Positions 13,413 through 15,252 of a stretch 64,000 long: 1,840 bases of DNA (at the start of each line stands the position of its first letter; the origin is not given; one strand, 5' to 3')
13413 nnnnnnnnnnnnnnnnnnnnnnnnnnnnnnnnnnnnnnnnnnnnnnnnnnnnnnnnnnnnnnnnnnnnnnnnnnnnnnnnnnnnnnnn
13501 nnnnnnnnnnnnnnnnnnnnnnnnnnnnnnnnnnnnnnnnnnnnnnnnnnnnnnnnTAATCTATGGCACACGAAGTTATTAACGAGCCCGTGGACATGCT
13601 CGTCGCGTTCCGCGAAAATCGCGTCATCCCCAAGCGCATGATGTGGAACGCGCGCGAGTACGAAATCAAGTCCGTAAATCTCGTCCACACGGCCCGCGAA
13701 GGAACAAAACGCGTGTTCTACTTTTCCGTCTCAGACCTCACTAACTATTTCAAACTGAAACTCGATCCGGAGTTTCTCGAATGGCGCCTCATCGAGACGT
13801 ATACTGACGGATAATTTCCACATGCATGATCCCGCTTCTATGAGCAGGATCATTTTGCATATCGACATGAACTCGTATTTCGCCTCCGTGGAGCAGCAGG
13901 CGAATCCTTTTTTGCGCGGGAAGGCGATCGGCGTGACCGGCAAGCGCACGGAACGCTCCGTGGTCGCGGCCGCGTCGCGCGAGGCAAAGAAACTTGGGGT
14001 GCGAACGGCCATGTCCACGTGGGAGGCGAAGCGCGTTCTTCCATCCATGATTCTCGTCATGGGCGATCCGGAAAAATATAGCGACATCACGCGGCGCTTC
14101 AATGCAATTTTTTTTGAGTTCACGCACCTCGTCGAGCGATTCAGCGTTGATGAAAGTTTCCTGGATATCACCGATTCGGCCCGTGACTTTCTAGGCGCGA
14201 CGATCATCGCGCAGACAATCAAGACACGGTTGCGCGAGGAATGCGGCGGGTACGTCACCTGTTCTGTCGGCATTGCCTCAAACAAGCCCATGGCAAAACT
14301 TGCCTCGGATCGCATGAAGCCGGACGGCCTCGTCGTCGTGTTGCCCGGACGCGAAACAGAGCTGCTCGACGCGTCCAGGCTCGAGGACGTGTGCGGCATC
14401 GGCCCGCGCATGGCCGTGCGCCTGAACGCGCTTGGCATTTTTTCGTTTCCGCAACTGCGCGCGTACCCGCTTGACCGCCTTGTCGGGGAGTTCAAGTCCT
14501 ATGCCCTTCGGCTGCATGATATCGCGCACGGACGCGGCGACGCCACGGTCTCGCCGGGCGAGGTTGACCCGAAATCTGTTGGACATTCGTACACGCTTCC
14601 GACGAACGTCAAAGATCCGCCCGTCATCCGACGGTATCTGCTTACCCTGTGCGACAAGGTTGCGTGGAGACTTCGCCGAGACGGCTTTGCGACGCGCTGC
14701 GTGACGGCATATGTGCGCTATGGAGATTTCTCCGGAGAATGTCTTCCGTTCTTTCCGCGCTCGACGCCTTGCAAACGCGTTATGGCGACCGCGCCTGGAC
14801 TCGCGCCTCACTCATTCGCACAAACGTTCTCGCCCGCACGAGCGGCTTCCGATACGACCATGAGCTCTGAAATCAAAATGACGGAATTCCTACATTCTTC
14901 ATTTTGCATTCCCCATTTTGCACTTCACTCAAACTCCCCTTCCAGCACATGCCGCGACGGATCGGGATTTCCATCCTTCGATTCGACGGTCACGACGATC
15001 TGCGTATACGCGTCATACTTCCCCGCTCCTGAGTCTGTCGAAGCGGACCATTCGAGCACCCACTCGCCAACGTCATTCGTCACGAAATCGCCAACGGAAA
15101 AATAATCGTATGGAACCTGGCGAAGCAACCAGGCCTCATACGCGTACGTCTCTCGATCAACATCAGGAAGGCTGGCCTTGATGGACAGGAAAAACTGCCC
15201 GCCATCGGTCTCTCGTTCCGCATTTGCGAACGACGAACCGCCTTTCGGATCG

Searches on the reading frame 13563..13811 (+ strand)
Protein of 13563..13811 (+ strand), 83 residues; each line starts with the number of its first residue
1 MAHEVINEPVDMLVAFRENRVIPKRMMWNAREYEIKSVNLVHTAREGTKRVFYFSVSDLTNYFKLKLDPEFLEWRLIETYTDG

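Call 14: search_protein_families(library=pfam, proteins=[window:13563-13811:+])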
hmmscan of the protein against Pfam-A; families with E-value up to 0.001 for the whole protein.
window:13563-13811:+ (83 aa): 0 families

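Call 49: search_protein_families(library=pfam, proteins=[window:13563-13811:+], max_evalue=5)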
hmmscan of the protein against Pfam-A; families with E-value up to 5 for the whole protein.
window:13563-13811:+ (83 aa): 0 families

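Call 56: find_homologous_proteins(query=window:13563-13811:+, max_evalue=0.001)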
Query window:13563-13811:+ (83 aa): 85 proteins with E <= 0.001 among 85 candidates.
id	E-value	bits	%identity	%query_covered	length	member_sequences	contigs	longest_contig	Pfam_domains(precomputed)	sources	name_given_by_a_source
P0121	3.9e-47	175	94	100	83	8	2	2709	-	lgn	-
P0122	2.4e-44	166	92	100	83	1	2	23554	-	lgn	-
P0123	1.9e-43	163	87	100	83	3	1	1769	-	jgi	jgi:ribosomal protein L24E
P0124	2.4e-42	160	84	100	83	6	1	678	-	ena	-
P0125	4.6e-40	153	82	99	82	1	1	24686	-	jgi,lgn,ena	-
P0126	4.5e-39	150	81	98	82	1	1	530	-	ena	-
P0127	2.0e-38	147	78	98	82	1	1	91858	-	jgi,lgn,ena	-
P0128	3.9e-38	147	78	98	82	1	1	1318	-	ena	-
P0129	4.7e-38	146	78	96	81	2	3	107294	-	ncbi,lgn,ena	-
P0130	9.5e-38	145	77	98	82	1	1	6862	-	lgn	-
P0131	1.1e-37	145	75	98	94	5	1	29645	-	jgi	jgi:hypothetical protein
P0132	1.2e-37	145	74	98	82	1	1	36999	-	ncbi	ncbi:hypothetical protein ACFLZY_00330 [Patescibacteria group bacterium]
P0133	1.3e-37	145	78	98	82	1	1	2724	-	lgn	-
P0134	1.4e-37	145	75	98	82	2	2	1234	-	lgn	-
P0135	1.9e-37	144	77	98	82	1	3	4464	-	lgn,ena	-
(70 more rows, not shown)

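Call 61: predict_structure(alignment_id=A2)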
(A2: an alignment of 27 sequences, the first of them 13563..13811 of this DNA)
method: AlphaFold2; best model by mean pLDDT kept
length: 83 residues; sequences in the alignment: 27
mean_pLDDT: 93.6   pTM: 0.83
mean pLDDT of the five models: 93.6, 92.7, 92.5, 92.2, 91.6
residues with pLDDT >= 90: 73; 70-90: 8; 50-70: 2; < 50: 0
segments of 3 or more residues with pLDDT < 50: none
pLDDT, mean of each block of 10 residues (from residue 1): 90 93 96 97 93 96 96 96 71
secondary structure, 60 per line:
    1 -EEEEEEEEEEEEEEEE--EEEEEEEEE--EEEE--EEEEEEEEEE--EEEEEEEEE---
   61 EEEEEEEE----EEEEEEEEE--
elements in order: E2-17 E20-28 E31-34 E37-46 E49-57 E61-68 E73-81

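Call 63: fold_search(model_id=the predicted structure, library=pdb)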
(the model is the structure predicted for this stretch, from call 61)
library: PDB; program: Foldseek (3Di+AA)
matches with E <= 10: 739; with E <= 0.001: 0
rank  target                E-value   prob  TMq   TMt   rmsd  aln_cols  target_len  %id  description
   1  1lfo                  5.1e-01  0.14  0.26  0.18  13.7        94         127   10  LIVER FATTY ACID BINDING PROTEIN-OLEATE COMPLEX (released 1997-06-16)
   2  4q53_B                7.8e-01  0.41  0.33  0.27   4.7        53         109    6  Crystal structure of a DUF4783 family protein (BACUNI_04292) from Bacteroides uniformis ATCC 8492 at 1.27 A resolution (released 2014-07-16)
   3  3b2h                  8.7e-01  0.14  0.29  0.20  13.1        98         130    9  Iodide derivative of human LFABP at high resolution (released 2012-06-20)
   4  5z5d                  9.2e-01  0.30  0.37  0.07  13.8        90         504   13  Crystal structure of a thermostable glycoside hydrolase family 43 {beta}-1,4-xylosidase from Geobacillus thermoleovorans (released 2018-04-25)
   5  3w9k                  9.2e-01  0.13  0.27  0.21   8.0        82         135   11  Crystal structure of thermoacidophile-specific protein STK_08120 complexed with myristic acid (released 2013-07-17)
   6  6zuk_A                1.0e+00  0.54  0.43  0.41   8.5        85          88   12  Crystal structure of dimethylated RSL-N23H/G68H (RSL-B6) in complex with cucurbit[7]uril and zinc (released 2020-11-25)
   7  3zw1_A                1.0e+00  0.47  0.41  0.39  11.2        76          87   12  Structure of Bambl lectine in complex with lewix x antigen (released 2011-11-16)
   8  3blz_F                1.0e+00  0.30  0.31  0.24   4.3        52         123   12  Crystal structure of a ntf2-like protein of unknown function (sbal_0622) from shewanella baltica os155 at 1.75 A resol (released 2007-12-25)
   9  5ts4_B                1.0e+00  0.15  0.27  0.24   6.2        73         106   15  Crystal structure of a de novo designed protein with curved beta-sheet (released 2017-01-25)
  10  3stk                  1.1e+00  0.13  0.29  0.20  13.0        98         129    9  Crystal Structure of human LFABP complex with two molecules of palmitic acid (holo-LFABP) (released 2011-08-10)
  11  3stm                  1.1e+00  0.07  0.21  0.16  13.2        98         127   13  Structure of human LFABP in complex with one molecule of palmitic acid (released 2011-08-10)
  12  1w6f_C                1.1e+00  0.15  0.31  0.12  11.2       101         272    8  Arylamine N-acetyltransferase from Mycobacterium smegmatis with the anti-tubercular drug isoniazid bound in the active (released 2005-02-23)
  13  8veh_A                1.1e+00  0.14  0.30  0.16  11.0        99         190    7  Crystal structure of outer membrane lipoprotein carrier protein (LolA) from Rickettsia bellii (released 2023-12-27)
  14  7dze_A                1.1e+00  0.12  0.29  0.20  12.8        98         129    8  Fabp ground state captured by XFELs (released 2022-07-27)
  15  3b2k                  1.1e+00  0.08  0.23  0.17  13.2        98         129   12  Iodide derivative of human LFABP (released 2012-06-20)
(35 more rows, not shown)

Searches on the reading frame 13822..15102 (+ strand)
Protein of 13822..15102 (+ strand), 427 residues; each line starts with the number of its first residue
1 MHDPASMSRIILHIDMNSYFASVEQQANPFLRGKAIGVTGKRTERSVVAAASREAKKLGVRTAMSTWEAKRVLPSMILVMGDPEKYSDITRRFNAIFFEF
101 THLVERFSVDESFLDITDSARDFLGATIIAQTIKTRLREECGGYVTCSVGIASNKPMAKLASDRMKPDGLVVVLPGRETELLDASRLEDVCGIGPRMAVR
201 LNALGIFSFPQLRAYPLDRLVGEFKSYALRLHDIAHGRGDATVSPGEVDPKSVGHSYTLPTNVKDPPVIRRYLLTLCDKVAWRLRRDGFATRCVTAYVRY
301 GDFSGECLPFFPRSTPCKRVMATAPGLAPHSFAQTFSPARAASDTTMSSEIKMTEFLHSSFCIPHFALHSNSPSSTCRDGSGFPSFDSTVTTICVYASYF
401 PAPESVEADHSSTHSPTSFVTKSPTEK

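Call 14: search_protein_families(library=pfam, proteins=[window:13822-15102:+])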
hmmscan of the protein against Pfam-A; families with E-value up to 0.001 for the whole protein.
window:13822-15102:+ (427 aa): 2 families
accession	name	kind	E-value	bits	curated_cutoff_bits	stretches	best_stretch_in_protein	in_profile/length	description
PF00817.25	IMS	-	6e-40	137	23.2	1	14-163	1-148/148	impB/mucB/samB family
PF11799.13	IMS_C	-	7e-13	49.4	20.7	1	250-317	1-63/109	impB/mucB/samB family C-terminal domain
